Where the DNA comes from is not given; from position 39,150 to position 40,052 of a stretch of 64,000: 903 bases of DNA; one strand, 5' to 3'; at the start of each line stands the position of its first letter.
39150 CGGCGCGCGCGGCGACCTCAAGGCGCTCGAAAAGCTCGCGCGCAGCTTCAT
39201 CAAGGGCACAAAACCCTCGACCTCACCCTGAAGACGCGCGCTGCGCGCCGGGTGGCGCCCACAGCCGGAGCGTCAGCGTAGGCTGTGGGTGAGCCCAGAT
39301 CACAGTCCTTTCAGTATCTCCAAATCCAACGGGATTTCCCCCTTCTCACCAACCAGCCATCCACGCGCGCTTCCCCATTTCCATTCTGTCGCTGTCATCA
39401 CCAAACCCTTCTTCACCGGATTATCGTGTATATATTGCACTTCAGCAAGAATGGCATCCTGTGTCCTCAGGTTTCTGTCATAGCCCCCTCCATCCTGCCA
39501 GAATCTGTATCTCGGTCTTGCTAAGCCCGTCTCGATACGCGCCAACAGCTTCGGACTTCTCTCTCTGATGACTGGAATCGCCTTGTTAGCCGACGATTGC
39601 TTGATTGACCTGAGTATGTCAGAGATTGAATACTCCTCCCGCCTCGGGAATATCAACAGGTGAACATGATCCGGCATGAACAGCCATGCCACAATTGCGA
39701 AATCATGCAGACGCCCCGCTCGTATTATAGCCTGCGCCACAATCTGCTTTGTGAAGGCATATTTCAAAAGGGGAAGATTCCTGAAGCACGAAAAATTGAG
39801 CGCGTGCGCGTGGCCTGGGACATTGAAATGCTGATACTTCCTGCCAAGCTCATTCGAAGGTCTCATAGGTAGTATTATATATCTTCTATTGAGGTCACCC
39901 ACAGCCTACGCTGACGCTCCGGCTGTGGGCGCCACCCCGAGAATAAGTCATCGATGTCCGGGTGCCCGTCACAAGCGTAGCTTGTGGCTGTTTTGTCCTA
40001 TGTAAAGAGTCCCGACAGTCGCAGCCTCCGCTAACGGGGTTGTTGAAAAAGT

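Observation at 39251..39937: Compact RAYT/IS200-like element with perfect 42-bp hairpin-forming terminal inverted repeats and reduced GC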

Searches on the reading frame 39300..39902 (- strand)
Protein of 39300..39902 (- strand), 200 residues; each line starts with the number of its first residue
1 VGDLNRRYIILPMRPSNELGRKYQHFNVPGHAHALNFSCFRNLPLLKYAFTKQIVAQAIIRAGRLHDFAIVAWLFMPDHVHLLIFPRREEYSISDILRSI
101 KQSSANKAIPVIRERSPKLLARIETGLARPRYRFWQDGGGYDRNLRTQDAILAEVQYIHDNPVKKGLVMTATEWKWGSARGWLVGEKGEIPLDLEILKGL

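Call 4: search_protein_families(library=pfam, proteins=[window:39300-39902:-], max_evalue=0.01)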
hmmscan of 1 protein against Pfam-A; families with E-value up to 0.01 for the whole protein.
window:39300-39902:- (200 aa): 1 family
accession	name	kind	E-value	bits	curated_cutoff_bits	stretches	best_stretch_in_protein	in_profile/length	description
PF01797.21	Y1_Tnp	-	1.3e-06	28.9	23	1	52-118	25-86/121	Transposase IS200 like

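Call 5: search_protein_families(library=ncbifam, proteins=[window:39300-39902:-], max_evalue=0.01)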
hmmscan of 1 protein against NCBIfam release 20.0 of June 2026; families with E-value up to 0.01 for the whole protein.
window:39300-39902:- (200 aa): 2 families
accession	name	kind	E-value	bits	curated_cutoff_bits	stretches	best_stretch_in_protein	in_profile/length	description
NF047646.1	REP_Tyr_transpos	equivalog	2.8e-24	85.6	80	1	23-176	2-145/146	REP-associated tyrosine transposase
NF033573.1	transpos_IS200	equivalog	3.6e-05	24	55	1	51-109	30-87/126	IS200/IS605 family transposase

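Call 8: find_encoding_contigs(protein=window:39300-39902:-, flank=10000, max_places=10)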
Protein window:39300-39902:- (200 aa): no gene with exactly this product is on record in the collection.

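Call 11: find_encoding_contigs(protein=window:39300-39866:-, flank=10000, max_places=10)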
Protein window:39300-39866:- (188 aa): no gene with exactly this product is on record in the collection.

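Call 13: find_homologous_proteins(query=window:39300-39866:-, max_evalue=0.00001)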
Query window:39300-39866:- (188 aa): 211 proteins with E <= 0.00001 among 291 candidates; the best 120 are listed.
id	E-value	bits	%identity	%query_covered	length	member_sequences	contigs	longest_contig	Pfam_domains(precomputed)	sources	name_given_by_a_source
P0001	6.7e-124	429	100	100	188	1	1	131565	PF01797.22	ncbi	-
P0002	2.9e-86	306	67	100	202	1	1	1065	PF01797.22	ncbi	-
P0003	1.2e-62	229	55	96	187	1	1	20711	PF01797.22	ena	-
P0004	1.3e-59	219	55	93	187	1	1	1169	PF01797.22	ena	-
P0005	2.6e-57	212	52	96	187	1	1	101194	PF01797.22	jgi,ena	-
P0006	3.8e-57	211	53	94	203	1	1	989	PF01797.22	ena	-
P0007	7.0e-57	210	52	91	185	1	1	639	PF01797.22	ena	-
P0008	7.8e-57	210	52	93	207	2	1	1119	PF01797.22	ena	-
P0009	7.6e-56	207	52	93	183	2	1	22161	PF01797.22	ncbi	-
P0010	2.7e-55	205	52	95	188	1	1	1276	PF01797.22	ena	-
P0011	3.2e-55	205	51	93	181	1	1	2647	PF01797.22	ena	-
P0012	1.0e-54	203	49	95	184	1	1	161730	-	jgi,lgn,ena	-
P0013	1.6e-54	203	54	96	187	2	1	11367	PF01797.22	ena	-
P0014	3.0e-54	202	52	93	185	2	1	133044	PF01797.22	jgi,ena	-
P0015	3.3e-54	202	49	95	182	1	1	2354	PF01797.22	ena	-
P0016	5.4e-54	201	76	62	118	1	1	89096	-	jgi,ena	-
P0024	1.6e-52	196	52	93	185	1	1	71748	PF01797.22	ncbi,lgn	-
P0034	4.7e-49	185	46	98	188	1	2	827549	PF01797.22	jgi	-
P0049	1.7e-46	176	46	90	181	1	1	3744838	PF01797.22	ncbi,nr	ncbi:MAG: transposase [Candidatus Zixiibacteriota bacterium]|nr:MAG: transposase [candidate division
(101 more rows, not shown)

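Call 14: find_encoding_contigs(protein=P0001, flank=10000, max_places=6)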
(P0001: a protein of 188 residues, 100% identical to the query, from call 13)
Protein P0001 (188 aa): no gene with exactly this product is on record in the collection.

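Call 15: list_cluster_members(proteins=[P0001, P0002, P0003, P0005, P0009, P0012, P0014, P0016, P0024, P0034])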
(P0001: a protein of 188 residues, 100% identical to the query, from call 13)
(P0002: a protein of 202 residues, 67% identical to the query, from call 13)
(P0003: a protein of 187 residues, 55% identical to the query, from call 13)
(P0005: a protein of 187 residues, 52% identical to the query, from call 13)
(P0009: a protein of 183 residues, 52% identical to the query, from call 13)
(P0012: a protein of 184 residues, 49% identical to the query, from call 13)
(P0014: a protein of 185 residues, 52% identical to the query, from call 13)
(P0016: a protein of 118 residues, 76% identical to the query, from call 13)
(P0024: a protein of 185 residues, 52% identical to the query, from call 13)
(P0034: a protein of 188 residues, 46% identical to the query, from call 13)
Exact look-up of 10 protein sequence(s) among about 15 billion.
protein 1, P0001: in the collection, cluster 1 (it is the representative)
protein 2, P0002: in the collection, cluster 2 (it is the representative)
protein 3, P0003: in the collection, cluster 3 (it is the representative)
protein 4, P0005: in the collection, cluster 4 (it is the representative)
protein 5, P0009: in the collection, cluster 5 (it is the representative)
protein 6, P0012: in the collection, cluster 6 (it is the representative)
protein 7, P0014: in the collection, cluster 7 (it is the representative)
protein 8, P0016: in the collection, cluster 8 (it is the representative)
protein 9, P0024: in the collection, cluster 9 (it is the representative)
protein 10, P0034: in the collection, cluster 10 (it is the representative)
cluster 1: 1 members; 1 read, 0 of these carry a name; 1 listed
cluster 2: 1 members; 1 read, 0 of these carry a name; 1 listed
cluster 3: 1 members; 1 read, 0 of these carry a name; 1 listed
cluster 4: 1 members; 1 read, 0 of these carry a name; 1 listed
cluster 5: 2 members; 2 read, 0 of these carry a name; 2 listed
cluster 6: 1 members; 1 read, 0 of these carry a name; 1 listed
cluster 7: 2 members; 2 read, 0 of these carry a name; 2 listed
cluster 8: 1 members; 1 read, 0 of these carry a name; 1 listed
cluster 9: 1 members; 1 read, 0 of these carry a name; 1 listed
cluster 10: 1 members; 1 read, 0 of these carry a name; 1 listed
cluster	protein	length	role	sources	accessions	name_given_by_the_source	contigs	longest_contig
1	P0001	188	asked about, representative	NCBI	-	-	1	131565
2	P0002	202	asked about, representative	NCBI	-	-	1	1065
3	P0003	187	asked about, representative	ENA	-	-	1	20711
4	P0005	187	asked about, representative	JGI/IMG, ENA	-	-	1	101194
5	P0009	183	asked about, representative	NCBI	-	-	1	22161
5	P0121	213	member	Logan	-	-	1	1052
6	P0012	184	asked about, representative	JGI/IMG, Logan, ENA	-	-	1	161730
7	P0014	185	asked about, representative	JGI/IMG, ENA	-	-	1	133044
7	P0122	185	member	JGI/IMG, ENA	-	-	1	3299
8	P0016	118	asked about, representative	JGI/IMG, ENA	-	-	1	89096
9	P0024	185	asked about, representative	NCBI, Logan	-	-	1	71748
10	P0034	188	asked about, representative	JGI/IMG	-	-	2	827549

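Call 18: find_encoding_contigs(protein=P0002, flank=10000, max_places=4)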
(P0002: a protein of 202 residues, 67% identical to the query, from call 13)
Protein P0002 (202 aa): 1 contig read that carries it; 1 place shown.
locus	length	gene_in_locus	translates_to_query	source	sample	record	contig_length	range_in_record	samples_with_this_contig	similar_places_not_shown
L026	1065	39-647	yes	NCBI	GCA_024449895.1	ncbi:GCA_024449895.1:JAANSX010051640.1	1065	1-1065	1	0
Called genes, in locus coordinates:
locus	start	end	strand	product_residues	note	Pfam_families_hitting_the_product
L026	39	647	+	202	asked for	PF01797:Y1_Tnp (weak)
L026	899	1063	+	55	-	?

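Call 19: find_encoding_contigs(protein=P0016, flank=10000, max_places=4)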
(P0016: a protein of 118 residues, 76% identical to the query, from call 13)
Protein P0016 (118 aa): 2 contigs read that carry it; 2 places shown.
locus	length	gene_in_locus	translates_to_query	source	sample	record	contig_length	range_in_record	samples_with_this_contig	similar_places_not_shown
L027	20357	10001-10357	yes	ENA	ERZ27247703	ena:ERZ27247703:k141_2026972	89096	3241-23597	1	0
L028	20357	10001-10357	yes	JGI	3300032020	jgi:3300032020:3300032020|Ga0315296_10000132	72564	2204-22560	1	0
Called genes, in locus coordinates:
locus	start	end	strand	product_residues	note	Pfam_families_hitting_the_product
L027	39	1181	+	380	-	PF07963:N_methyl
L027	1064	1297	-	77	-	-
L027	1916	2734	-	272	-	PF00069:Pkinase, PF07714:PK_Tyr_Ser-Thr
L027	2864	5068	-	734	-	PF11028:TMEM260_N, PF13432:TPR_16 (faint), PF07719:TPR_2 (faint), PF13428:TPR_14 (faint), PF14559:TPR_19 (faint)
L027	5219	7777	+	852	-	PF04932:Wzy_C, PF07719:TPR_2 (faint), PF13432:TPR_16 (faint)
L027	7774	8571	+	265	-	PF01048:PNP_UDP_1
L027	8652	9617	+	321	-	PF07992:Pyr_redox_2, PF13738:Pyr_redox_3, PF00070:Pyr_redox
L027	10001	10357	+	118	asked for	-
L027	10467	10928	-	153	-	PF07467:BLIP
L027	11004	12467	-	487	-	PF01139:RtcB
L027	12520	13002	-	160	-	PF01951:Archease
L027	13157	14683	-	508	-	PF13541:ChlI, PF01078:Mg_chelatase, PF07728:AAA_5, PF00493:MCM (weak), PF13335:Mg_chelatase_C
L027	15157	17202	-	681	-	-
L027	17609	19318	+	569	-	PF00753:Lactamase_B, PF23023:Anti-Pycsar_Apyc1 (faint), PF12706:Lactamase_B_2 (weak), PF10996:Beta-Casp, PF07521:RMMBL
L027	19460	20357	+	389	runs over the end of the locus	-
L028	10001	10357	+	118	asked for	-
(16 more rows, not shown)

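Call 20: find_encoding_contigs(protein=P0003, flank=10000, max_places=4)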
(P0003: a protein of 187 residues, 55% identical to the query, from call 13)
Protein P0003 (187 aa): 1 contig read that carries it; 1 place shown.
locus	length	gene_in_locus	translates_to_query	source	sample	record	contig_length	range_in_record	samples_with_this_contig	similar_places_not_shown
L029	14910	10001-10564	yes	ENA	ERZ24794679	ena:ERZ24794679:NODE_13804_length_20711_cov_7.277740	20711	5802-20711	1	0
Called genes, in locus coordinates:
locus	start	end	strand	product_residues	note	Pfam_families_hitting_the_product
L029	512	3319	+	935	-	PF00133:tRNA-synt_1, PF09334:tRNA-synt_1g (faint), PF13603:tRNA-synt_1_2, PF08264:Anticodon_1, PF10458:Val_tRNA-synt_C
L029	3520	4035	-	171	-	PF01797:Y1_Tnp (weak)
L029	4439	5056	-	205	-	-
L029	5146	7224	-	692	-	PF18949:DUF5693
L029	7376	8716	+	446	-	PF21751:DACNV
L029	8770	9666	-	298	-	PF13646:HEAT_2 (faint)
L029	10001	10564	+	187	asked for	PF01797:Y1_Tnp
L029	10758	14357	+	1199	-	PF00069:Pkinase, PF03109:ABC1 (faint), PF07714:PK_Tyr_Ser-Thr, PF17667:Pkinase_fungal (weak), PF13191:AAA_16, PF13424:TPR_12, PF17874:TPR_MalT (weak), PF13424:TPR_12, +8 more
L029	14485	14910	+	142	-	?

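Call 30: search_solved_structures(query=window:39300-39866:-, max_evalue=1, show_alignments=2)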
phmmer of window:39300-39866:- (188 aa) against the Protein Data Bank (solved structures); distinct sequences matched with E-value up to 1: 5.
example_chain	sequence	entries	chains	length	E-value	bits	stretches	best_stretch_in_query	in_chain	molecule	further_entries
4er8_A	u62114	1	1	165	1.7e-05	27.9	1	38-90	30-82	TnpArep for protein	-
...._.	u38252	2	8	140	0.037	17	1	56-100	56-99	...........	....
2xo6_A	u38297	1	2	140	0.037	17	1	56-100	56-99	TRANSPOSASE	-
2xma_A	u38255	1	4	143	0.038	17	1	56-100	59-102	TRANSPOSASE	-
2fyx_A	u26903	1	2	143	0.37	13.8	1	55-97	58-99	transposase, putative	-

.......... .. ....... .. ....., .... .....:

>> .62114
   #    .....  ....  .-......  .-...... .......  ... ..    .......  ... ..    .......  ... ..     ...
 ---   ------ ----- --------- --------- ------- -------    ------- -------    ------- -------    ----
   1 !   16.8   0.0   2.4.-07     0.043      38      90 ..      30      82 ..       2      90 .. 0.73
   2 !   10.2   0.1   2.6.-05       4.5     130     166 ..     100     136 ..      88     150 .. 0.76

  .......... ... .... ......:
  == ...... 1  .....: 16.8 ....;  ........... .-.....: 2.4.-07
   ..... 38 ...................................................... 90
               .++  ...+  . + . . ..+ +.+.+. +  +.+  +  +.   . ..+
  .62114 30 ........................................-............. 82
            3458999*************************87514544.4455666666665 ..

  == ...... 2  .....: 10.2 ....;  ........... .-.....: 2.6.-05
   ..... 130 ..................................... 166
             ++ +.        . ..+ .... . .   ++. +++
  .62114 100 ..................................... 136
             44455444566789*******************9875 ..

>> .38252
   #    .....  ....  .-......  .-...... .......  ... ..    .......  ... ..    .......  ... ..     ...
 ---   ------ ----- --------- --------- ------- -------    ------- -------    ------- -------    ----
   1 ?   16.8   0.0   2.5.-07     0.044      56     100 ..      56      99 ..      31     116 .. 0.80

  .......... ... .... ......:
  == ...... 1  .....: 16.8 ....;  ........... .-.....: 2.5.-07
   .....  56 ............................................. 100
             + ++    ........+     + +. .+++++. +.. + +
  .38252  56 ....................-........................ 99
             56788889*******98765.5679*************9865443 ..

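Call 54: predict_structure(alignment_id=A1)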
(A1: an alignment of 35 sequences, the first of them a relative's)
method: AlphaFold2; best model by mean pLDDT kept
length: 188 residues; sequences in the alignment: 35
mean_pLDDT: 91.4   pTM: 0.86
mean pLDDT of the five models: 91.4, 91.4, 90.4, 90.3, 90.2
residues with pLDDT >= 90: 157; 70-90: 15; 50-70: 6; < 50: 10
segments of 3 or more residues with pLDDT < 50: 1-3, 5-9
pLDDT, mean of each block of 10 residues (from residue 1): 48 71 96 97 98 98 98 93 95 98 96 94 83 93 98 98 98 96 86
secondary structure, 60 per line:
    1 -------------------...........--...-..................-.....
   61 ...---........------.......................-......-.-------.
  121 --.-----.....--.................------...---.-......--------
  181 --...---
elements in order: E20-27 H37-54 E56-63 E67-74 H81-103 H105-110 E129-133 H136-152 H167-172

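Call 57: fold_search(model_id=the predicted structure, library=pdb)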
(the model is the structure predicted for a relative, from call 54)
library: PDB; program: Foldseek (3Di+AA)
matches with E <= 10: 1077; with E <= 0.001: 30
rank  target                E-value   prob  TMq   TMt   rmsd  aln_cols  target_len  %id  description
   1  4er8_A                5.0e-10  1.00  0.66  0.74   4.8       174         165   22  Structure of the REP associates tyrosine transposase bound to a REP hairpin (released 2012-08-15)
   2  2xma_A                1.5e-06  1.00  0.50  0.65   7.3       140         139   17  DEINOCOCCUS RADIODURANS ISDRA2 TRANSPOSASE RIGHT END DNA COMPLEX (released 2010-10-13)
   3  2xma_E                1.7e-06  1.00  0.49  0.63   7.9       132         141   17  DEINOCOCCUS RADIODURANS ISDRA2 TRANSPOSASE RIGHT END DNA COMPLEX (released 2010-10-13)
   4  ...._D                2.8e-06  1.00  0.49  0.67   8.4       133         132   16  DEINOCOCCUS RADIODURANS ISDRA2 TRANSPOSASE COMPLEXED WITH LEFT END RECOGNITION AND CLEAVAGE SITE AND ZN (released 2010-10-13)
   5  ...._C                4.3e-06  1.00  0.50  0.71   4.9       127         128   16  Deinococcus radiodurans ISDra2 Transposase Left end DNA complex (released 2010-10-13)
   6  2xma_B                6.2e-06  1.00  0.49  0.67   7.4       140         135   17  DEINOCOCCUS RADIODURANS ISDRA2 TRANSPOSASE RIGHT END DNA COMPLEX (released 2010-10-13)
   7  2xo6_D                7.9e-06  1.00  0.49  0.68   5.4       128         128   16  DEINOCOCCUS RADIODURANS ISDRA2 TRANSPOSASE Y132F MUTANT COMPLEXED WITH LEFT END RECOGNITION AND CLEAVAGE SITE (released 2010-10-13)
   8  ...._B                8.4e-06  1.00  0.47  0.66   5.2       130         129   16  Deinococcus radiodurans ISDra2 Transposase Left end DNA complex (released 2010-10-13)
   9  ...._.                8.9e-06  1.00  0.48  0.68   7.1       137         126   18  Deinococcus radiodurans ISDra2 Transposase Left end DNA complex (released 2010-10-13)
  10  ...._D                9.4e-06  1.00  0.48  0.68   5.7       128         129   16  Deinococcus radiodurans ISDra2 Transposase Left end DNA complex (released 2010-10-13)
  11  2vjv_A                1.3e-05  1.00  0.47  0.69   5.7       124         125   14  Crystal structure of the IS608 transposase in complex with left end 26-mer DNA hairpin and a 6-mer DNA representing th (released 2008-02-19)
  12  2xo6_A                1.3e-05  1.00  0.48  0.64   9.7       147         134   18  DEINOCOCCUS RADIODURANS ISDRA2 TRANSPOSASE Y132F MUTANT COMPLEXED WITH LEFT END RECOGNITION AND CLEAVAGE SITE (released 2010-10-13)
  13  2vhg_B                1.8e-05  1.00  0.49  0.70   9.0       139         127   14  Crystal Structure of the ISHp608 Transposase in Complex with Right End 31-mer DNA (released 2008-02-19)
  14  6fi8_B                1.8e-05  1.00  0.49  0.69   8.7       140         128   14  Crystal structure of the IS608 transposase in complex with left end 29-mer DNA hairpin and a 6-mer DNA representing th (released 2018-03-28)
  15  2vhg_A                2.1e-05  1.00  0.49  0.71   9.6       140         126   14  Crystal Structure of the ISHp608 Transposase in Complex with Right End 31-mer DNA (released 2008-02-19)
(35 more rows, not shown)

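Call 60: search_dna_similar(query=window:39300-39866:-, collection=plasmids, mode=protein, max_rows=12, max_evalue=1e-8)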
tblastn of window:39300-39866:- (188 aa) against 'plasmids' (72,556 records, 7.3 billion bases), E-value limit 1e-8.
Records with a match: 1; places in all: 2; records where one place covers at least 80% of the query: 1.
Best place of each record, by identity: <60% 1.
By first word of the organism name: Persicobacter 1.
By predicted mobility (MOB-suite, as given by PLSDB): non-mobilizable 1.
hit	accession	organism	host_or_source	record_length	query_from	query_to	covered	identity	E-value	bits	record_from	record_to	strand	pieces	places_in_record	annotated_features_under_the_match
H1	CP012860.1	Persicobacter sp. JZB09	cell culture,soil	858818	7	170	87%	31.2%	2e-13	74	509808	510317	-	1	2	record has no annotation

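Call 61: search_dna_similar(query=window:39300-39866:-, collection=phages, mode=protein, max_rows=8, max_evalue=1e-8)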
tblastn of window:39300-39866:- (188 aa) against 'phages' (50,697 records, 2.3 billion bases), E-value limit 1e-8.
No match.

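Call 67: search_protein_representatives(protein=window:39300-39866:-)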
Query: 188 residues. Proteins with E-value up to 0.001 (for the whole library): 5000; up to 1e-10: 1057; up to 1e-30: 69. The best 150 are listed.
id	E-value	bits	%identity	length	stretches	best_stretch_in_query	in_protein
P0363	1.2e-47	178.5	46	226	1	9-179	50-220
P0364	3.0e-46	173.9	48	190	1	11-175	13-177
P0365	6.2e-46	172.9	48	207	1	8-172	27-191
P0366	4.0e-45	170.3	44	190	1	2-183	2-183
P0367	5.2e-43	163.4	43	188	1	7-184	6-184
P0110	6.0e-42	159.9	50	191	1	8-152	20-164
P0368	5.3e-41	156.8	40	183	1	9-179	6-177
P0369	2.2e-40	154.8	44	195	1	9-179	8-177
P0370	7.4e-40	153.1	47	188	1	7-169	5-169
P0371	7.4e-40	153.1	44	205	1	10-183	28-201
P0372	8.5e-40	152.9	43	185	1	9-184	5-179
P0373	1.2e-39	152.4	41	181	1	12-181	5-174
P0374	1.7e-39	151.9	43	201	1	9-182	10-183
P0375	4.0e-39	150.7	45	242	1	11-171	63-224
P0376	6.4e-39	150.0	45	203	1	9-180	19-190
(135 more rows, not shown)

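Call 68: find_encoding_contigs(protein=P0049, flank=10000, max_places=2)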
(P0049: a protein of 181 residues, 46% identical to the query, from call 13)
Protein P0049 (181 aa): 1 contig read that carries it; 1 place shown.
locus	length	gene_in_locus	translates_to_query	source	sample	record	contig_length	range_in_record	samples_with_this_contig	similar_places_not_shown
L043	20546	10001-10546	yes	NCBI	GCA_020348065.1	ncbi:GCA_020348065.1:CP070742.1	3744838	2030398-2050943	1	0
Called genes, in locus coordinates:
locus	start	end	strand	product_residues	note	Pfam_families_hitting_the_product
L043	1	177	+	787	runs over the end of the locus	PF01364:Peptidase_C25, PF13860:FlgD_ig (weak)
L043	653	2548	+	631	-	PF08439:Peptidase_M3_N, PF01432:Peptidase_M3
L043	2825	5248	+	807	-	PF00403:HMA, PF00122:E1-E2_ATPase, PF00702:Hydrolase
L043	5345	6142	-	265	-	-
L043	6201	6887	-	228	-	-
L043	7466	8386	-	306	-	-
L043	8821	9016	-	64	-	-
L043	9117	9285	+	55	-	PF02810:SEC-C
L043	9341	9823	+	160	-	-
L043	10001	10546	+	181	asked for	PF01797:Y1_Tnp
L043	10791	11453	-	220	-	PF01895:PhoU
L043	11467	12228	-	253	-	PF02463:SMC_N, PF20703:nSTAND1 (faint), PF00005:ABC_tran, PF13304:AAA_21 (weak)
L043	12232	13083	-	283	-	PF00528:BPD_transp_1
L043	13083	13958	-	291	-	PF00528:BPD_transp_1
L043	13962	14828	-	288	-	PF12849:PBP_like_2, PF13531:SBP_bac_11, PF01547:SBP_bac_1, PF12727:PBP_like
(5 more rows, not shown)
